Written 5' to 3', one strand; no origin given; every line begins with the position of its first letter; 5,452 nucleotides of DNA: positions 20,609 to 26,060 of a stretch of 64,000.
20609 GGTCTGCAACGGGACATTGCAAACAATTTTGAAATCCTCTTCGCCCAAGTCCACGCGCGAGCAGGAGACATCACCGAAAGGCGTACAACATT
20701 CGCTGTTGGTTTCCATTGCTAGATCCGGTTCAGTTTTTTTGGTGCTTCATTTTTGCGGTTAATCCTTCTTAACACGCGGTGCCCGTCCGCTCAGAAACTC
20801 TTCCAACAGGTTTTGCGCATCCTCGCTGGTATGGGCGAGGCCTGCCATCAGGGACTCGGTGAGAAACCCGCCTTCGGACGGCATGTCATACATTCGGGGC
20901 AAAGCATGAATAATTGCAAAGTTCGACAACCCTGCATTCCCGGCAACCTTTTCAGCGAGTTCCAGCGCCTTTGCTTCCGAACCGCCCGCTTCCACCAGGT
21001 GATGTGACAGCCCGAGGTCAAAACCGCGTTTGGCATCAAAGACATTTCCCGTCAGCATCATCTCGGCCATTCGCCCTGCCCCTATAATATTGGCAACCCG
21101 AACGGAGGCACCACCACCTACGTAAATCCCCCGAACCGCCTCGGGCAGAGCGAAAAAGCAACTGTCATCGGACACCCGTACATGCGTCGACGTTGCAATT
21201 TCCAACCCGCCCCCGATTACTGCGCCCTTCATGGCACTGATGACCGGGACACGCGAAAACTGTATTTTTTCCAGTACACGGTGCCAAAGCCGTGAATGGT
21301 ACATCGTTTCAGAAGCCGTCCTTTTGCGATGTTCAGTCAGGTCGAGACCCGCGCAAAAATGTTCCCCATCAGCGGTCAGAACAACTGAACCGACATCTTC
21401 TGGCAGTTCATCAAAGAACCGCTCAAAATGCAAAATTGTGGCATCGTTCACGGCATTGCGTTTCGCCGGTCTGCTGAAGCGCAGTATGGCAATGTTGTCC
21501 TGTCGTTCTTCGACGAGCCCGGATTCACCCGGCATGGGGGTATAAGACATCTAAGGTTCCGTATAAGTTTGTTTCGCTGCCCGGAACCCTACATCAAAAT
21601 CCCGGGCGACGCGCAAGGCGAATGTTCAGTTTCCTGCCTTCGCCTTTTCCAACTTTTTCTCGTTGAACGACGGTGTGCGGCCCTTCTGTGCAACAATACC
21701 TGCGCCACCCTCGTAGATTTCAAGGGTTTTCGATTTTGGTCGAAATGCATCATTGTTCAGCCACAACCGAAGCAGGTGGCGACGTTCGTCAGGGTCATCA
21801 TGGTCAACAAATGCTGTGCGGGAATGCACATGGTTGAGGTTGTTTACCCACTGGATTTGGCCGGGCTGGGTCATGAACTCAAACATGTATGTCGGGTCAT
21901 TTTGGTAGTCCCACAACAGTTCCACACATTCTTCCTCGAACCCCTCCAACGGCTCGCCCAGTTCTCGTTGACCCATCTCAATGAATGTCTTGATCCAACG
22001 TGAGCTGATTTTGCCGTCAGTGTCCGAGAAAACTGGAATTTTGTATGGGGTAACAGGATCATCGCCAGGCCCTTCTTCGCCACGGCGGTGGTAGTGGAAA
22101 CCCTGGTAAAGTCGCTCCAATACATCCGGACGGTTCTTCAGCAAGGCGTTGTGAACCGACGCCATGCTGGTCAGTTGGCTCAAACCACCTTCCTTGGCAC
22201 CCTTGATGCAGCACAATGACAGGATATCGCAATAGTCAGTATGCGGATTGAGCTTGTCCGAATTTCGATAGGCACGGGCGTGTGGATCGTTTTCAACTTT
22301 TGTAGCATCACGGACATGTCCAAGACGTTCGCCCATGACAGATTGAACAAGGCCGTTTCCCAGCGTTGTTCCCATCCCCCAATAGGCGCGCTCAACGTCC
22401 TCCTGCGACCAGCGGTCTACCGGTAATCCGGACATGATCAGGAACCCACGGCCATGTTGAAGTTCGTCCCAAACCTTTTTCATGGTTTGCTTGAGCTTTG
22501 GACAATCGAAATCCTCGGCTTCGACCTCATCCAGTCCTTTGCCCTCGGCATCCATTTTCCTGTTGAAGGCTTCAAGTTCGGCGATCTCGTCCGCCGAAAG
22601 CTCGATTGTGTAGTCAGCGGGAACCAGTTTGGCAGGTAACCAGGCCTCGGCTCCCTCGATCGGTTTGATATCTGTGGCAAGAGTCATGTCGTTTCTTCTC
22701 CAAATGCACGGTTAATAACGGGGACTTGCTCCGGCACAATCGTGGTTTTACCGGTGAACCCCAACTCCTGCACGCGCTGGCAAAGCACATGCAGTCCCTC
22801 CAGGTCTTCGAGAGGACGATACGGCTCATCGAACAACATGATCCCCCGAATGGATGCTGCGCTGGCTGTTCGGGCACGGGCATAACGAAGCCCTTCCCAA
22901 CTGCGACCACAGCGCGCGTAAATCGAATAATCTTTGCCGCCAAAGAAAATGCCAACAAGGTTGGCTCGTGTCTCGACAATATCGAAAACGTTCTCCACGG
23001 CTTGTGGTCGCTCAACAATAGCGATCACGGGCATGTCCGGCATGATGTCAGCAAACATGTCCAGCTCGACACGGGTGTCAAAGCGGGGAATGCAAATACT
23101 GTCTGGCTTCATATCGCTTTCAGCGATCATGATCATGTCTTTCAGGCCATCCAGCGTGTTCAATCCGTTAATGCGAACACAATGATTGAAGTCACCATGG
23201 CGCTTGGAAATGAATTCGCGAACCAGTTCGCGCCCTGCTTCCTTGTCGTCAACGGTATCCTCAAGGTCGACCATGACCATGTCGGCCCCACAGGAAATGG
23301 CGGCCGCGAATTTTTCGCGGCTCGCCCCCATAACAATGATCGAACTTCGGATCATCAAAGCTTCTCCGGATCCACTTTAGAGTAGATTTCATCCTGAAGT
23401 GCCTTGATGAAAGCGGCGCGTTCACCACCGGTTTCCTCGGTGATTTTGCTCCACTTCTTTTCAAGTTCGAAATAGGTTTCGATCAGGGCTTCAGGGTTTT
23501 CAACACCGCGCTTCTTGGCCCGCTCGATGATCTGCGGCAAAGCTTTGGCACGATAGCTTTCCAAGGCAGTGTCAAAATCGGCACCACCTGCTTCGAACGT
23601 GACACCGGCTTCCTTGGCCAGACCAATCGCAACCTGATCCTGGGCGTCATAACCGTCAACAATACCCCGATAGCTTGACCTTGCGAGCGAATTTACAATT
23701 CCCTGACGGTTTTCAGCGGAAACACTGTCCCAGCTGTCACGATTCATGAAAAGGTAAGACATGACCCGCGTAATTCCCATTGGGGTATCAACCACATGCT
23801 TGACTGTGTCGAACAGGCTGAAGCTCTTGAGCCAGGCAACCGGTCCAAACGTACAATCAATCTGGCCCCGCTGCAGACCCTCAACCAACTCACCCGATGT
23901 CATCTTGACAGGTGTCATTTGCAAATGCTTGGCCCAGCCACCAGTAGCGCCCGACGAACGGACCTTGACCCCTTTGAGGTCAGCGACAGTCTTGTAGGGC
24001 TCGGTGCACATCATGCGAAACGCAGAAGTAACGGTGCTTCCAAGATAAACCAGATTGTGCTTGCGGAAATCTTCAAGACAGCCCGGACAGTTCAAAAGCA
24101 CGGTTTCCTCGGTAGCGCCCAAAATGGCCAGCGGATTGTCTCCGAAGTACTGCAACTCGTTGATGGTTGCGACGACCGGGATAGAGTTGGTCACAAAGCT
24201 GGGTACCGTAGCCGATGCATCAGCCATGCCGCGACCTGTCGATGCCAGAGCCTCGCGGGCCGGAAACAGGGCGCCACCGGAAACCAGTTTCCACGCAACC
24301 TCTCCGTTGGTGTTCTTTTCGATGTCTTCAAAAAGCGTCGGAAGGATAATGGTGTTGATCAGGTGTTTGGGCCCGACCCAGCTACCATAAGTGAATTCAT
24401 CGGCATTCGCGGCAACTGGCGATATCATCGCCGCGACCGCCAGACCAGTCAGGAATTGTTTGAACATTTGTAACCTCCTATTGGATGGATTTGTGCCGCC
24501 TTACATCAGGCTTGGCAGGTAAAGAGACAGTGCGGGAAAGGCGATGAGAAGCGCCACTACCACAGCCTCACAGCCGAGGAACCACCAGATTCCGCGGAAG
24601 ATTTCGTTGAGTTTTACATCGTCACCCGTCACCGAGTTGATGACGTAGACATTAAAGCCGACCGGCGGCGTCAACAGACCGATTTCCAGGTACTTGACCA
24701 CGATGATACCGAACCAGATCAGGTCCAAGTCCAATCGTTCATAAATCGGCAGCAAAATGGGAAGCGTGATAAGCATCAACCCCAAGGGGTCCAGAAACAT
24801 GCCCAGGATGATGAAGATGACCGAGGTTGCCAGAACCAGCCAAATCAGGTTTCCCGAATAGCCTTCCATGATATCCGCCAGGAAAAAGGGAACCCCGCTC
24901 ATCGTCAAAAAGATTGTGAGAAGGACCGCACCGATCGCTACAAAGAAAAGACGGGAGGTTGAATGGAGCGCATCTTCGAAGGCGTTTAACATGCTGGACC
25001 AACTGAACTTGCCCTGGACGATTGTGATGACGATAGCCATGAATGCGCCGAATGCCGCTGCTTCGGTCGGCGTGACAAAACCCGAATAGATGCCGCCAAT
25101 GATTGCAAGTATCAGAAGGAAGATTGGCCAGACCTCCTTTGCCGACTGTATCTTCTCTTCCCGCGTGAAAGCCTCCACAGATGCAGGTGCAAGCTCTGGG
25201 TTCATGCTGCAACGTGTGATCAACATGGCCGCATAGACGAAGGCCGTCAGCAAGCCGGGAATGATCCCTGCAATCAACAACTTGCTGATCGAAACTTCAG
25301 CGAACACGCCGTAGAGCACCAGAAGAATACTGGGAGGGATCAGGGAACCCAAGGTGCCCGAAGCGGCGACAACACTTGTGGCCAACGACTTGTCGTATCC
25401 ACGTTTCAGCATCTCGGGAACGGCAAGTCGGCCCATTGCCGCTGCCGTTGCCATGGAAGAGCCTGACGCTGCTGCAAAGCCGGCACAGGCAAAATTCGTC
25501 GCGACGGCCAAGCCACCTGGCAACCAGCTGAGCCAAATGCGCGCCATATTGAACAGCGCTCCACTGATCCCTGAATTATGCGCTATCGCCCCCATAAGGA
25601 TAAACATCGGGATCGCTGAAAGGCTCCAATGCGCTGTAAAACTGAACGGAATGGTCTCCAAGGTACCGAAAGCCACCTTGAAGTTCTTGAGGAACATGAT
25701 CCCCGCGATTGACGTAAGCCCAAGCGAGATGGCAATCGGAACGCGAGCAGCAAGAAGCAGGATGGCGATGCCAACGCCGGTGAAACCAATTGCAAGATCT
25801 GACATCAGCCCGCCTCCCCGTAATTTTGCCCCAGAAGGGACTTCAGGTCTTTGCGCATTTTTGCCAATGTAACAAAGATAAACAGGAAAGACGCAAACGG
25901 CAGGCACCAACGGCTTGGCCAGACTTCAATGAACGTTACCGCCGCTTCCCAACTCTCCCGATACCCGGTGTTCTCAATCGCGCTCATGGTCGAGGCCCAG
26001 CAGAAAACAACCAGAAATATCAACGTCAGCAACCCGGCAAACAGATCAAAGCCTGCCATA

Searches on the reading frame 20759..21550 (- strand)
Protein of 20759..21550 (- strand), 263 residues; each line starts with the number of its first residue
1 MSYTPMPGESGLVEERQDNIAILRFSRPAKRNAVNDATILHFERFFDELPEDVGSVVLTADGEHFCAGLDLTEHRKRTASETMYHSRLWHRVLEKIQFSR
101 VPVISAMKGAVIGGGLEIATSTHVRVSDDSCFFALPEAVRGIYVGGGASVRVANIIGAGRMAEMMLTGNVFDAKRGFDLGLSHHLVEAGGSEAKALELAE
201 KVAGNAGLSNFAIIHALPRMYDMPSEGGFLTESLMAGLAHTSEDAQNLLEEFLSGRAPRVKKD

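Call 8: search_protein_families(library=pfam, proteins=[window:20759-21550:-], max_evalue=0.00001)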
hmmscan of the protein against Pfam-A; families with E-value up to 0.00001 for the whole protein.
window:20759-21550:- (263 aa): 2 families
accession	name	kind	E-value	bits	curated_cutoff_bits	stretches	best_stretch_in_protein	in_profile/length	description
PF00378.25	ECH_1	-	1.9e-33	116.3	27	1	15-257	1-245/251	Enoyl-CoA hydratase/isomerase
PF16113.10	ECH_2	-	3.3e-19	70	27.2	1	21-200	2-186/335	Enoyl-CoA hydratase/isomerase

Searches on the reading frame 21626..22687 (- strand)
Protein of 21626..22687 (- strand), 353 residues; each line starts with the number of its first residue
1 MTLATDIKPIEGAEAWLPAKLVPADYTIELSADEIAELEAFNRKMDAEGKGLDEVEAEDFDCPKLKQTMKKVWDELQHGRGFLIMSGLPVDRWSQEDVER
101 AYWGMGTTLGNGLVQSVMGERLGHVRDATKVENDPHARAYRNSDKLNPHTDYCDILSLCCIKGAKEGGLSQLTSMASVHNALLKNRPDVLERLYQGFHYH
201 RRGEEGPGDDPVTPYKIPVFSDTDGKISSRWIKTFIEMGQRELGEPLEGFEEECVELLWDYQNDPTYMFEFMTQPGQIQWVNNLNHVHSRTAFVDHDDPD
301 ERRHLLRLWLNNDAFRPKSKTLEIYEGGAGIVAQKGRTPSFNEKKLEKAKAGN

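Call 8: search_protein_families(library=pfam, proteins=[window:21626-22687:-], max_evalue=0.00001)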
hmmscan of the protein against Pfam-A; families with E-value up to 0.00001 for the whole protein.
window:21626-22687:- (353 aa): 1 family
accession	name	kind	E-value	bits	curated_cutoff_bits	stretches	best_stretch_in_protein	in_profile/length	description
PF02668.22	TauD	-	1.2e-32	114.4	27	1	52-309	5-267/267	Taurine catabolism dioxygenase TauD, TfdA family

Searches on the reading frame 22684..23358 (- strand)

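Call 8: search_protein_families(library=pfam, proteins=[window:22684-23358:-], max_evalue=0.00001)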
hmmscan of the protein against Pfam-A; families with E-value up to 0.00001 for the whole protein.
window:22684-23358:- (224 aa): 1 family
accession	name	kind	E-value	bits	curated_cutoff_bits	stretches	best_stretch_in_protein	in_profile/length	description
PF03328.21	HpcH_HpaI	-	1e-23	84.3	25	1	9-209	6-221/221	HpcH/HpaI aldolase/citrate lyase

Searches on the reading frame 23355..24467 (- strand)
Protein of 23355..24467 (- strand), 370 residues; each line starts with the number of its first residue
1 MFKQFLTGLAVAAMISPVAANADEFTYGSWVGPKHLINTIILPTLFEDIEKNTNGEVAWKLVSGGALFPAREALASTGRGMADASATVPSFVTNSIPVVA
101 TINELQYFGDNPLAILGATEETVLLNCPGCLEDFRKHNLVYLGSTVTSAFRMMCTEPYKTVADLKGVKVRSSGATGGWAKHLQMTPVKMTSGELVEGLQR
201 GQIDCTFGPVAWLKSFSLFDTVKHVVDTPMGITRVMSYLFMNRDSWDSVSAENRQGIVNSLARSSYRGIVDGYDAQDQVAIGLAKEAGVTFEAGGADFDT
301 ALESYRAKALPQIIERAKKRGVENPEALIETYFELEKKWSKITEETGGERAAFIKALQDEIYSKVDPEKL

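Call 8: search_protein_families(library=pfam, proteins=[window:23355-24467:-], max_evalue=0.00001)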
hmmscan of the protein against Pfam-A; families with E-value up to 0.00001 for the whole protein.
window:23355-24467:- (370 aa): 1 family
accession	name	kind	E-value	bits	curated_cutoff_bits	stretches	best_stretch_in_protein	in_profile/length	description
PF03480.18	DctP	-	7.1e-23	81.8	23.4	1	47-293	20-266/286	Bacterial extracellular solute-binding protein, family 7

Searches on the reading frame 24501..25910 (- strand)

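Call 8: search_protein_families(library=pfam, proteins=[window:24501-25910:-], max_evalue=0.00001)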
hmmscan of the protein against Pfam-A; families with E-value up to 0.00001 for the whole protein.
window:24501-25910:- (469 aa): 1 family
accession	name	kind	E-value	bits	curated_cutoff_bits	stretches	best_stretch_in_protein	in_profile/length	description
PF06808.19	DctM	-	4.9e-91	306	23.8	1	47-461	2-413/413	Tripartite ATP-independent periplasmic transporter, DctM component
